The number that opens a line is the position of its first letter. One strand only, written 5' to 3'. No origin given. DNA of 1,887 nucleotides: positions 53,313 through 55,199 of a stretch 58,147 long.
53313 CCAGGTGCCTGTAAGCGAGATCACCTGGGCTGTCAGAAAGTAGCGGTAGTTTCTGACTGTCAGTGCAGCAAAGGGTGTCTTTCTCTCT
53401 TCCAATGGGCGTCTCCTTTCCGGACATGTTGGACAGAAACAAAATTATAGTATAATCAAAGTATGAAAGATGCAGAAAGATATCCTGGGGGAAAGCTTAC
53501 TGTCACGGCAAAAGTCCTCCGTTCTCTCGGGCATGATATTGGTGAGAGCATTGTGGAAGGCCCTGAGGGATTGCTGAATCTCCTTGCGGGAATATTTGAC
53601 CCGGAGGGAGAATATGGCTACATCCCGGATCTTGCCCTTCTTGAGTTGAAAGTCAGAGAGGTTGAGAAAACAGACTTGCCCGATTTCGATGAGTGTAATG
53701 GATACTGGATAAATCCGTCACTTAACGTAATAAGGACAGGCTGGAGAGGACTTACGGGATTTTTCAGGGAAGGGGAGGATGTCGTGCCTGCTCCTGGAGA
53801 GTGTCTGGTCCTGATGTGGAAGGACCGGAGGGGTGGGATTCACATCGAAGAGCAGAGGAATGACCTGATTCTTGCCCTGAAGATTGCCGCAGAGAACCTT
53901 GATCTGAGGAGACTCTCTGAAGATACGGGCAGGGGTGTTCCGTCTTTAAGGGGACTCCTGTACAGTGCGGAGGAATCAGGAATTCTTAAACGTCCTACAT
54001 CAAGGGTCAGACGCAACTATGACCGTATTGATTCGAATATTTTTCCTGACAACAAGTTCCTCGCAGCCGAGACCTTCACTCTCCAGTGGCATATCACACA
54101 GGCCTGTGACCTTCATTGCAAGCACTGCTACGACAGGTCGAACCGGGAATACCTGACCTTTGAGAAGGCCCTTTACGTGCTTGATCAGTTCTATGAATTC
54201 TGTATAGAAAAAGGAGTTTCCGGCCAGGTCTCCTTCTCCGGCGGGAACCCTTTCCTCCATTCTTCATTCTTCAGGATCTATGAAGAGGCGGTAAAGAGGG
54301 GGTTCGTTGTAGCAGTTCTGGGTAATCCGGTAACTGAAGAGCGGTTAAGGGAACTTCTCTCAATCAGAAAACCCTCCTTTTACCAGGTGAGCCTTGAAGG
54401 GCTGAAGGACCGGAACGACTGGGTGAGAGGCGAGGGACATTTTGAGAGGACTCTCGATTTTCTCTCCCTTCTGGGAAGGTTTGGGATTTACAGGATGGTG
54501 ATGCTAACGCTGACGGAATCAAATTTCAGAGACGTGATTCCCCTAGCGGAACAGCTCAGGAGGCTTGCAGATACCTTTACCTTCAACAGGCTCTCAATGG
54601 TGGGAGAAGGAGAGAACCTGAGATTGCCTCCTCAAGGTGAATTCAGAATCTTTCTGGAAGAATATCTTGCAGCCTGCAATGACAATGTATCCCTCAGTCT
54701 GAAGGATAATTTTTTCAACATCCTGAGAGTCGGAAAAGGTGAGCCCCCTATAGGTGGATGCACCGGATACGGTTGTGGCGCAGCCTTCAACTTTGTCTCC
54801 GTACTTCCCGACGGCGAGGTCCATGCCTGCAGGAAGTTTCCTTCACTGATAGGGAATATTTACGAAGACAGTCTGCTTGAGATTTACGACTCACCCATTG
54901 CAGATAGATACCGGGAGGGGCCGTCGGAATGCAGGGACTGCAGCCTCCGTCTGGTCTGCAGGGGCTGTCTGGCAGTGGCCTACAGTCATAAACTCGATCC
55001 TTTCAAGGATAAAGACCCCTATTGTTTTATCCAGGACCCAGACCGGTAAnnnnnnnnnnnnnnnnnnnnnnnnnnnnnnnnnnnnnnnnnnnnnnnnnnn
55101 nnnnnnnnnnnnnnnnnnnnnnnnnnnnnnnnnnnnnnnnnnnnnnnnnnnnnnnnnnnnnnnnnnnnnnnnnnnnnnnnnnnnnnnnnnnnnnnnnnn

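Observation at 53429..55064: Radical SAM/SPASM enzyme with a large unknown N-terminal domain, apparently leaderless and translationally coupled to merR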

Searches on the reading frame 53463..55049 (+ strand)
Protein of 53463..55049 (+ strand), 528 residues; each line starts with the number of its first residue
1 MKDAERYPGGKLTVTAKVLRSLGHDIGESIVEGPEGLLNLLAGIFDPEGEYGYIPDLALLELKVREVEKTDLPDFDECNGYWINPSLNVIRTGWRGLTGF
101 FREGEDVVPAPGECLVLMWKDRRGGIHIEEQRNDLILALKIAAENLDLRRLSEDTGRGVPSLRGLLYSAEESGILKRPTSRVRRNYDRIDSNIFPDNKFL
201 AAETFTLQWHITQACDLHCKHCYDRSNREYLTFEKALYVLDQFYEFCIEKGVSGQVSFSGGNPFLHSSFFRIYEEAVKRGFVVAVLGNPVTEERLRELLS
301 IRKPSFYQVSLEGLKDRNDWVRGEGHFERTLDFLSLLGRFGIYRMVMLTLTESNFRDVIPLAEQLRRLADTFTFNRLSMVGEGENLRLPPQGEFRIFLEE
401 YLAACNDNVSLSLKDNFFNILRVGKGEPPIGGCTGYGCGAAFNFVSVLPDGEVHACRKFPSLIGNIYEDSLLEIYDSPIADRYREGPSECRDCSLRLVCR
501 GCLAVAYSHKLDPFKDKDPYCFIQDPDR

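Call 3: search_protein_families(library=ncbifam, proteins=[window:53463-55049:+], max_evalue=0.01)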
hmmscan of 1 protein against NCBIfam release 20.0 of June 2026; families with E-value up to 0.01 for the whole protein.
window:53463-55049:+ (528 aa): 55 families (the best 25 are shown)
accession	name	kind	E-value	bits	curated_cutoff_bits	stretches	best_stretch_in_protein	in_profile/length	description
TIGR04082.1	rSAM_for_selen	equivalog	7.5e-190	632.1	350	1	31-522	22-516/516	thio(seleno)oxazole modification radical SAM maturase SbtM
TIGR04340.1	rSAM_ACGX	hypoth_equivalog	4.2e-49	167.6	400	1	204-522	2-338/341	radical SAM/SPASM domain protein, ACGX system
TIGR04053.2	TIGR04053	equivalog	9.4e-25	87.6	395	2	204-384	7-193/366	TIGR04053 family radical SAM/SPASM domain-containing protein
TIGR03962.1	mycofact_rSAM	equivalog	1.3e-22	80.5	265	1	205-522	12-332/339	mycofactocin radical SAM maturase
TIGR04347.1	pseudo_SAM_Halo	equivalog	3.6e-19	69.3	525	1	207-386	40-221/390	TIGR04347 family pseudo-SAM/SPASM protein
TIGR04250.1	SCM_rSAM_ScmE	equivalog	4.2e-19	68.7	400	1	209-365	7-165/358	SynChlorMet cassette radical SAM/SPASM protein ScmE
TIGR04051.1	rSAM_NirJ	equivalog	1.3e-18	67.1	515.45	1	209-385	6-184/354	heme d1 biosynthesis radical SAM protein NirJ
NF012164.0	AlbA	equivalog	1.1e-17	63.6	850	1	208-483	116-385/442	subtilosin maturase AlbA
TIGR04303.1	GeoRSP_rSAM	equivalog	1.2e-17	64.5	400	1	205-522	5-325/325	GeoRSP system radical SAM/SPASM protein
TIGR04133.1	rSAM_w_lipo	hypoth_equivalog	1.9e-17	63.3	425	1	205-501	24-329/350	TIGR04133 family radical SAM/SPASM protein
TIGR04545.1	rSAM_ahbD_hemeb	equivalog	1.3e-16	61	500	1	208-522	3-336/339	heme b synthase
TIGR04055.1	rSAM_NirJ2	equivalog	7e-16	58.7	500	1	208-524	3-325/326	putative heme d1 biosynthesis radical SAM protein NirJ2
NF041298.1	rSAM_mat_DynA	equivalog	5.8e-15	55.1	450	1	212-521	8-339/356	dynobactin maturation radical SAM/SPASM protein DynA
TIGR04054.1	rSAM_NirJ1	equivalog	5.9e-15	54.8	650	1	207-358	38-190/387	putative heme d1 biosynthesis radical SAM protein NirJ1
NF047865.1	rSAM_PapB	equivalog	6.7e-15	55.1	340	1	207-507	5-321/330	PapB family radical SAM/SPASM ranthipeptide maturase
TIGR04085.1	rSAM_more_4Fe4S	domain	2e-09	37.7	27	1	438-521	1-93/93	SPASM domain-containing protein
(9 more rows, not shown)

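Call 4: search_protein_families(library=pfam, proteins=[window:53463-55049:+], max_evalue=0.01)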
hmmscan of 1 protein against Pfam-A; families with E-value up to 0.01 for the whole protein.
window:53463-55049:+ (528 aa): 3 families
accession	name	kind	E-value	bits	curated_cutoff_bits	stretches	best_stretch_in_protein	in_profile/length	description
PF04055.27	Radical_SAM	-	3.9e-15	56.9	29.5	1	211-358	3-159/166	Radical SAM superfamily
PF13186.11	SPASM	-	3.5e-09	37.3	21.5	1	438-493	1-66/67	Iron-sulfur cluster-binding domain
PF13353.11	Fer4_12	-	0.0019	18.9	22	1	212-269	12-69/137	4Fe-4S single cluster domain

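Call 13: find_related_loci(query=window:53463-55049:+, collection=genome_contigs, flank=8000)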
Query window:53463-55049:+ (528 aa) in genome_contigs; peptide patterns used: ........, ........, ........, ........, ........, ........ (x = any residue, [..] = any of these).
99 stretches matched a pattern; 18 encode a relative of the query (tblastn E <= 1e-3); 18 distinct loci.
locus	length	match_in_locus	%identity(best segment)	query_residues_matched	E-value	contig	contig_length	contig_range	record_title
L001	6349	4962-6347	60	53-517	6e-179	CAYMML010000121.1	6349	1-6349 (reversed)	MAG TPA_asm: uncultured Thermodesulfovibrio sp. isolate SRP162660_co1_93 genome assembly, contig: NODE_14429_length_6349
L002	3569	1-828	97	253-528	0e+0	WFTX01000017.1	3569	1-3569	MAG: Nitrospirae bacterium isolate S139_46 k151_124092, whole genome shotgun sequence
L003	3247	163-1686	46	5-523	1e-152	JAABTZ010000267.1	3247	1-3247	MAG: Desulfobacteraceae bacterium isolate S25.Bin024 Scaffold_230_1, whole genome shotgun sequence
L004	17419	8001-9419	49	52-523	7e-145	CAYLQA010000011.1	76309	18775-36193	MAG TPA_asm: uncultured Desulfobulbia bacterium isolate SRP167671_co2_211 genome assembly, contig: NODE_398_length_76309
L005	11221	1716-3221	49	20-523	3e-137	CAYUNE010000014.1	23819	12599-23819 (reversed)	MAG TPA_asm: uncultured Desulfobulbia bacterium isolate binchicken_co219_319 genome assembly, contig: k141_925340, whole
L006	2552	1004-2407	51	53-522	1e-143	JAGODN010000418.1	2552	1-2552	MAG: Desulfobulbus sp. isolate Go_UH_bin_114 Go_UH_109161_length_2552_cov_3.878763, whole genome shotgun sequence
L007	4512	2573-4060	47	31-527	1e-136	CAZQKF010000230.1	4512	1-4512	MAG TPA_asm: uncultured Desulfobulbus sp. isolate SRP128015_co1_160 genome assembly, contig: NODE_35384_length_4512_cov_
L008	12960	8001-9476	49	40-522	6e-134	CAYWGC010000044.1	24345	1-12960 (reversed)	MAG TPA_asm: uncultured Thermodesulfobacteriota bacterium isolate binchicken_co181_335 genome assembly, contig: NODE_300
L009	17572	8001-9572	45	6-523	7e-134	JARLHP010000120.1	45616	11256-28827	MAG: Syntrophobacteraceae bacterium isolate MAG_BA69 MetaBAT2_Bin_69_Anoxic_k141_1018445, whole genome shotgun sequence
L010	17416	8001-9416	45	53-522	6e-129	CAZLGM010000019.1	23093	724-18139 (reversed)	MAG TPA_asm: uncultured Desulfocapsaceae bacterium isolate SRP077602_co1_307 genome assembly, contig: NODE_6522_length_2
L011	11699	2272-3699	47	53-523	1e-128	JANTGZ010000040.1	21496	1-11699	MAG: Thermodesulfobacteriota bacterium isolate bin10093 c_000000002086, whole genome shotgun sequence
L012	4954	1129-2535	47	53-523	7e-130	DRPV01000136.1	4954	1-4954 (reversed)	MAG TPA_asm: Desulfobacterales bacterium isolate HyVt-567 HyVt-567_k145_253719, whole genome shotgun sequence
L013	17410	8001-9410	45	52-522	3e-122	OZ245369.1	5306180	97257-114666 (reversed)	MAG: Desulfobacteraceae bacterium isolate eda27e51-6729-4144-ada2-54b8f0e2c651 genome assembly, chromosome: 1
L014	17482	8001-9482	45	34-522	1e-127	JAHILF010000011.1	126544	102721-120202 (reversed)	MAG: Proteobacteria bacterium isolate KR13_N2.mb.116 KR13_N2.mb.116_k141_6394, whole genome shotgun sequence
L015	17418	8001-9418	52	50-522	1e-111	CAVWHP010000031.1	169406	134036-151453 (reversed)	MAG: uncultured delta proteobacterium isolate MFD01299.bin.2.45 genome assembly, contig: contig_68415, whole genome shot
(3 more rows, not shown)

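Call 20: find_encoding_contigs(protein=window:53463-55049:+, flank=10000, max_places=6)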
Protein window:53463-55049:+ (528 aa): 7 contigs read that carry it; 3 places shown.
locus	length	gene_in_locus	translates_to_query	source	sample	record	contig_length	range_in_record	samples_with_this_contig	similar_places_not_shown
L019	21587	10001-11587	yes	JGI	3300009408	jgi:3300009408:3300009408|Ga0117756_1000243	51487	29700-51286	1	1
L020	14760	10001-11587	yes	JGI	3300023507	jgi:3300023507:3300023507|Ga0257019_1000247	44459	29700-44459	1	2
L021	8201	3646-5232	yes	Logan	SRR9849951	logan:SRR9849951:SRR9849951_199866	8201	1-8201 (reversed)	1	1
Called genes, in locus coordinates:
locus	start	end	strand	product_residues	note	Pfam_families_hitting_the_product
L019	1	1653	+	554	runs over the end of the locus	PF00149:Metallophos (faint), PF02872:5_nucleotid_C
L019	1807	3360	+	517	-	PF12974:Phosphonate-bd, PF09084:NMT1 (weak)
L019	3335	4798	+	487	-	PF17203:sCache_3_2 (weak), PF00512:HisKA, PF02518:HATPase_c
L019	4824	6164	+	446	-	PF00072:Response_reg, PF00158:Sigma54_activat, PF01078:Mg_chelatase (faint), PF13191:AAA_16 (faint), PF14532:Sigma54_activ_2, PF07728:AAA_5 (weak), PF25601:AAA_lid_14, PF02954:HTH_8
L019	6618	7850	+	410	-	PF04143:Sulf_transp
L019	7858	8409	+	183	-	PF03625:DUF302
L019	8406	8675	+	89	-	PF01206:TusA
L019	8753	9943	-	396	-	PF05977:MFS_3, PF07690:MFS_1, PF13347:MFS_2 (weak), PF07690:MFS_1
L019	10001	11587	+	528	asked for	PF04055:Radical_SAM, PF13186:SPASM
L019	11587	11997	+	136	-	PF00376:MerR, PF13411:MerR_1, PF09278:MerR-DNA-bind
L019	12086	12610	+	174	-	-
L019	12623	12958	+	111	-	PF02411:MerT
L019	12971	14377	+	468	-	PF01134:GIDA (weak), PF01266:DAO (faint), PF01494:FAD_binding_3 (faint), PF07992:Pyr_redox_2, PF12831:FAD_oxidored (weak), PF13738:Pyr_redox_3, PF00070:Pyr_redox, PF02852:Pyr_redox_dim, +1 more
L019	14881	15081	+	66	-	-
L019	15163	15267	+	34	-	-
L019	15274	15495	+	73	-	-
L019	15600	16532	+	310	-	PF01734:Patatin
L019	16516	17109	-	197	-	PF00258:Flavodoxin_1, PF12724:Flavodoxin_5 (weak), PF03358:FMN_red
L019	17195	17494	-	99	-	-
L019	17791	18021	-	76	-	PF08984:DUF1858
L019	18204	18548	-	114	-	-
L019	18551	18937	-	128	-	-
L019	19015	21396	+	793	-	PF00497:SBP_bac_3, PF13188:PAS_8 (weak), PF13426:PAS_9 (weak), PF00512:HisKA, PF02518:HATPase_c, PF00072:Response_reg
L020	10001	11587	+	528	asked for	PF04055:Radical_SAM, PF13186:SPASM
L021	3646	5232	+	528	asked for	PF04055:Radical_SAM, PF13186:SPASM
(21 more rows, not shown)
